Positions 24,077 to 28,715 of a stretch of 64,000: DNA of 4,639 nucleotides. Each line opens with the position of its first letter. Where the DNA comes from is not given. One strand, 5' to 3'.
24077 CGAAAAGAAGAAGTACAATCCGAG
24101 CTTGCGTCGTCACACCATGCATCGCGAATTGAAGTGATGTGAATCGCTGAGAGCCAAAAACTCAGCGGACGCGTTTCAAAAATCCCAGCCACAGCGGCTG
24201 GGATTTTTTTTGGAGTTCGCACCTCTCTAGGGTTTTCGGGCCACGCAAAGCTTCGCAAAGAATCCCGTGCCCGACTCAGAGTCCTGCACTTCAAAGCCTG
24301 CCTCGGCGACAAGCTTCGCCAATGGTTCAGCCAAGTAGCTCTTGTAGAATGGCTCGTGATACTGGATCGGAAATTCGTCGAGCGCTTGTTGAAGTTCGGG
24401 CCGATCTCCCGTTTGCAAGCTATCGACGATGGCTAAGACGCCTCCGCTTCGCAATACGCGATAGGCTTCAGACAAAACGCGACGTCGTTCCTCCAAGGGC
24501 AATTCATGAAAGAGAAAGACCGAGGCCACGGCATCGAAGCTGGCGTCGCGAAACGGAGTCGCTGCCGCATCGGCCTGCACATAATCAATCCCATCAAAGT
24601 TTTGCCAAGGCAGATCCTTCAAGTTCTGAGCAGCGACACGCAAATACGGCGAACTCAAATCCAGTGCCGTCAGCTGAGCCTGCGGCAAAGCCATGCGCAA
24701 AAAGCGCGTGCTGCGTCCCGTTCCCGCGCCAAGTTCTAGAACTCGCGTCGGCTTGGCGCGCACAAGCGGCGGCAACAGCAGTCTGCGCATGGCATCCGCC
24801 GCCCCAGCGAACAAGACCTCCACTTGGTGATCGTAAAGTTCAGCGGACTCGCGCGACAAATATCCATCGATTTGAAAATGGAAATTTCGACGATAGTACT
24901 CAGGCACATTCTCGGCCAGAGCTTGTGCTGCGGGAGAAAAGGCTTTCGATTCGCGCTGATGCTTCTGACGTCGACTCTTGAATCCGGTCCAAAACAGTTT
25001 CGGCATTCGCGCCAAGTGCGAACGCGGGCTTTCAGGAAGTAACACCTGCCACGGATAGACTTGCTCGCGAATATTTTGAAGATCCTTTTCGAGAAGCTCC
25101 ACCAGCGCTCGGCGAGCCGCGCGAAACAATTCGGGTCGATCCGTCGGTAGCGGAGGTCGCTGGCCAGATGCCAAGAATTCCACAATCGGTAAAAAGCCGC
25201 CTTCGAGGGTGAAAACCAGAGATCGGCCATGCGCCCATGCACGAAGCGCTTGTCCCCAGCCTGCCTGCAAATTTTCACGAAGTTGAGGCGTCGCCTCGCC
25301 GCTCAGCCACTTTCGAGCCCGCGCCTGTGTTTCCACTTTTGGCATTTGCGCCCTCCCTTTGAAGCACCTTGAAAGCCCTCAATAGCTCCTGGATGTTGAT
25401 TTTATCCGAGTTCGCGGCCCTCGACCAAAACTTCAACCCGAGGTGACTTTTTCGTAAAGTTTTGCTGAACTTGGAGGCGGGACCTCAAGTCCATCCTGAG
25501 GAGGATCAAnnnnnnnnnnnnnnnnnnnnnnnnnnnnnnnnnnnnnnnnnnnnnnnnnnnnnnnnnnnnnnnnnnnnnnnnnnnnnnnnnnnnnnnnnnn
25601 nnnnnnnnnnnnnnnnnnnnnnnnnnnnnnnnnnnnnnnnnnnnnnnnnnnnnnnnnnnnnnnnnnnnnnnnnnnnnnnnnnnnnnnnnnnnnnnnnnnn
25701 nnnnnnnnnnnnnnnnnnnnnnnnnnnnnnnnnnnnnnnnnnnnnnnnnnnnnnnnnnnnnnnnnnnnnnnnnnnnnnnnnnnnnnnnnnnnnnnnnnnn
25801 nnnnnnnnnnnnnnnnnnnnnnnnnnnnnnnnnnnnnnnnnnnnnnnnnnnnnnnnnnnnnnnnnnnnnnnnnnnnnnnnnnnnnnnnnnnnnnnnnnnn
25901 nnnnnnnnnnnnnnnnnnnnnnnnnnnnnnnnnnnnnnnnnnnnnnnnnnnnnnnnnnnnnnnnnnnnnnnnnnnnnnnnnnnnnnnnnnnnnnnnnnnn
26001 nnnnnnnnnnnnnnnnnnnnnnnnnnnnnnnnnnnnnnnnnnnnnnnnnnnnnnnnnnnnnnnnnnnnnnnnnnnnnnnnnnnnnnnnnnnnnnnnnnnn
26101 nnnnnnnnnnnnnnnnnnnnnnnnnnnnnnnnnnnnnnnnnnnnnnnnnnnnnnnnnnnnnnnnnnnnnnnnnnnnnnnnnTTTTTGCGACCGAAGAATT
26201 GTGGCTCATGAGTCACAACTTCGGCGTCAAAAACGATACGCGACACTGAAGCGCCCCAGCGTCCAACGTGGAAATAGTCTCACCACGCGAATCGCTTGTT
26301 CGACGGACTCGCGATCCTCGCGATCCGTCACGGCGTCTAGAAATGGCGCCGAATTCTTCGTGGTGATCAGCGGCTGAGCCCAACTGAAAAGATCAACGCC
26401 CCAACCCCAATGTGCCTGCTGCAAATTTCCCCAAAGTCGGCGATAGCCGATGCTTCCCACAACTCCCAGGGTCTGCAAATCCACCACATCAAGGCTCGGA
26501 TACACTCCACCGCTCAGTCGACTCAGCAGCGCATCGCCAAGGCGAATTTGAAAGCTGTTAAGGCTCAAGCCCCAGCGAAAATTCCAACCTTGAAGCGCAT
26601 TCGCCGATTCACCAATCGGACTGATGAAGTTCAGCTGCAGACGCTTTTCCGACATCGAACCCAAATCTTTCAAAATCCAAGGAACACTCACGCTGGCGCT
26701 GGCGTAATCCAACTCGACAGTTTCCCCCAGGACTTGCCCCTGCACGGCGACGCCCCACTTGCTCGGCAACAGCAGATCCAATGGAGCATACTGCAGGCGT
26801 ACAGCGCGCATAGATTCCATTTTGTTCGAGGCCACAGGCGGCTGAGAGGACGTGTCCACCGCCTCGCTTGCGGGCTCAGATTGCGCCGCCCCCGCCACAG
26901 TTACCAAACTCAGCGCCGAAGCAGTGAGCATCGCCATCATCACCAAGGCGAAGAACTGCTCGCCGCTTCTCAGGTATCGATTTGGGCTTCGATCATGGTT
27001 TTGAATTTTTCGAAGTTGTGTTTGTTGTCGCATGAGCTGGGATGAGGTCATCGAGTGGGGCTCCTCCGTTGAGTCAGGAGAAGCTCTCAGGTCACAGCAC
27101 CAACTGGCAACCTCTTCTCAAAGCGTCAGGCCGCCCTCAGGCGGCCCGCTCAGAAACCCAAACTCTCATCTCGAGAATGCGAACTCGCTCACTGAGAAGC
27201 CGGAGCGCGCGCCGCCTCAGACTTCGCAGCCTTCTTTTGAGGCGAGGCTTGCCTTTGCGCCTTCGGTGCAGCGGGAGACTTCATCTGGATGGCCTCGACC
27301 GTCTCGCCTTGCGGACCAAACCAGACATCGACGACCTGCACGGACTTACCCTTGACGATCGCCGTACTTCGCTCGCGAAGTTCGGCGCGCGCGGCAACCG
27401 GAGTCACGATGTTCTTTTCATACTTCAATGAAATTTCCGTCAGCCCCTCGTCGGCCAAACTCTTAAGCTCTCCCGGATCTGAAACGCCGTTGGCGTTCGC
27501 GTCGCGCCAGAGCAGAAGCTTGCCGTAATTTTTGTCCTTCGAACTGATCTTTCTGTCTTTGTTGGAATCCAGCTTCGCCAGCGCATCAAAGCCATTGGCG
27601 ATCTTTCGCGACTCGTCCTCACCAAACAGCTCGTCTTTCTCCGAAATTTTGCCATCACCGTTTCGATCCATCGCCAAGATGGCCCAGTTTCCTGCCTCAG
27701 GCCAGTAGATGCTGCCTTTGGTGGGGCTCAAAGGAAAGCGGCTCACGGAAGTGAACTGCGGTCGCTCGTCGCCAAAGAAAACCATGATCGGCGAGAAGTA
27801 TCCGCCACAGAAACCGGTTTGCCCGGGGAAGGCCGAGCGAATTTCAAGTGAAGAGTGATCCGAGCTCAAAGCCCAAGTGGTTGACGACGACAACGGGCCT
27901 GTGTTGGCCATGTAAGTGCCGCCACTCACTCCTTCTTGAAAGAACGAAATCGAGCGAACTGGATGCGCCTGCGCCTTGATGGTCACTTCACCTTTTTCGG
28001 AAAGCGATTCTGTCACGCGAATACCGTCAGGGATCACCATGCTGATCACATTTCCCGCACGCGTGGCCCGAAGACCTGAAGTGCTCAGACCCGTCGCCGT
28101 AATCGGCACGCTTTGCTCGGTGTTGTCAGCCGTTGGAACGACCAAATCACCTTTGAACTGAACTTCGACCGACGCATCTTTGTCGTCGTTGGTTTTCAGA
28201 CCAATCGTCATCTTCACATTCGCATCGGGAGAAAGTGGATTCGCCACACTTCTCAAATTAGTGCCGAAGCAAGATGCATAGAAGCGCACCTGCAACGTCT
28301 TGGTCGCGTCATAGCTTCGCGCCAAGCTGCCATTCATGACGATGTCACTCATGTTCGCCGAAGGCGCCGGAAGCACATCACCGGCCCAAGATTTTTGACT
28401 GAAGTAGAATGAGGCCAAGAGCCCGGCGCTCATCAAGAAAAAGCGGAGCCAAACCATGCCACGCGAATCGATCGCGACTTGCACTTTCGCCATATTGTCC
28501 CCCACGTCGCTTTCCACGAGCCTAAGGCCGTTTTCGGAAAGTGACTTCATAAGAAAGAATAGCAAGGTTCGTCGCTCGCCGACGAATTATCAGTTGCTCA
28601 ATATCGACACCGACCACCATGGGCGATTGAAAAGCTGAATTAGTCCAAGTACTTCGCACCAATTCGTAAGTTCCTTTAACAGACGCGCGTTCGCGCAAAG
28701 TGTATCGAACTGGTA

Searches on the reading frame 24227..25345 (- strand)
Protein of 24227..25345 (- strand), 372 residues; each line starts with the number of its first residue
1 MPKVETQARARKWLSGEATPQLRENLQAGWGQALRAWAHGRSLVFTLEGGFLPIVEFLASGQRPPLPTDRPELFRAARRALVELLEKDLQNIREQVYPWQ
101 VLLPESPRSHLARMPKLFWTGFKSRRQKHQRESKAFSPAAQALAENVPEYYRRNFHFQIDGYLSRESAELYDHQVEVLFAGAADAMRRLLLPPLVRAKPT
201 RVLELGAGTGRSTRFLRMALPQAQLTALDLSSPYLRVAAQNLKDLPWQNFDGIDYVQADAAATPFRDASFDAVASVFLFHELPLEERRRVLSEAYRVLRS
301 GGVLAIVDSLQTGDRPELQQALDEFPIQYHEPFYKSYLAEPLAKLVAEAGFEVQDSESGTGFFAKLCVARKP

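Call 9: search_protein_families(library=pfam, proteins=[window:24227-25345:-], max_evalue=0.01)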
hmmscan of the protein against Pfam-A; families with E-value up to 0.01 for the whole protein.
window:24227-25345:- (372 aa): 11 families
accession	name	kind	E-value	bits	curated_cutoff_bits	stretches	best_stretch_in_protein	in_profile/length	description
PF08241.18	Methyltransf_11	-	1.8e-22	80.2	21.2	1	203-306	1-95/95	Methyltransferase domain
PF13649.12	Methyltransf_25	-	2.8e-22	79.6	27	1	202-302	1-97/97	Methyltransferase domain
PF08242.18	Methyltransf_12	-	1.5e-18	67.8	30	1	203-304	1-98/98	Methyltransferase domain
PF01209.24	Ubie_methyltran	-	2.6e-13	50.3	20.1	1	171-325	20-169/233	ubiE/COQ5 methyltransferase family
PF13847.12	Methyltransf_31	-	2.2e-11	44.1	27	1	200-310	5-113/145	Methyltransferase domain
PF13489.12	Methyltransf_23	-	2e-10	41.1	27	1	182-354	9-162/164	Methyltransferase domain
PF05175.20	MTS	-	2.6e-09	37.4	23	1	181-326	14-158/170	Methyltransferase small domain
PF06080.18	DUF938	-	4.5e-07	30.3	27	1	196-306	23-137/202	Protein of unknown function (DUF938)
PF10017.15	Methyltransf_33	-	0.00021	20.9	23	1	189-253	59-120/304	Histidine-specific methyltransferase, SAM-dependent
PF00891.24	Methyltransf_2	-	0.0029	17.4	22.3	1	200-351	64-209/210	O-methyltransferase domain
PF03848.20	TehB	-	0.0068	16.3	20.4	1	198-317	30-143/193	Tellurite resistance protein TehB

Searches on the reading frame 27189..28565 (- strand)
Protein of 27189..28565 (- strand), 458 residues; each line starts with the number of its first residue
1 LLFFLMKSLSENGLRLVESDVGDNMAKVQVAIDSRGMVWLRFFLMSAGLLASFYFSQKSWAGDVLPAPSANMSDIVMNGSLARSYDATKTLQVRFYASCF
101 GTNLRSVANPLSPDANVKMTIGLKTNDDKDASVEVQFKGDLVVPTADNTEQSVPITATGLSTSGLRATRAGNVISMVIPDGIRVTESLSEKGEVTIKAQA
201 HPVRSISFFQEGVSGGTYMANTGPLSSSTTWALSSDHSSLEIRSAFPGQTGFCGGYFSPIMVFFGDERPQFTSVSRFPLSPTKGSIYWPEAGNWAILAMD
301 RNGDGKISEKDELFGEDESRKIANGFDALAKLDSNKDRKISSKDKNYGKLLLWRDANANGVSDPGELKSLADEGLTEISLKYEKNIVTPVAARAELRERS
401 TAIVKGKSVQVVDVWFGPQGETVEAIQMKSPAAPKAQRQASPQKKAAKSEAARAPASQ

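Call 9: search_protein_families(library=pfam, proteins=[window:27189-28565:-], max_evalue=0.01)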
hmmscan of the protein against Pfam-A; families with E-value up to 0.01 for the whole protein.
window:27189-28565:- (458 aa): 1 family
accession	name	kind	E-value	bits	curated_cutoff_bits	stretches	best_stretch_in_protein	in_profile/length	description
PF00036.39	EF-hand_1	-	0.0023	17.8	25.4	0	295-310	5-20/29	EF hand domain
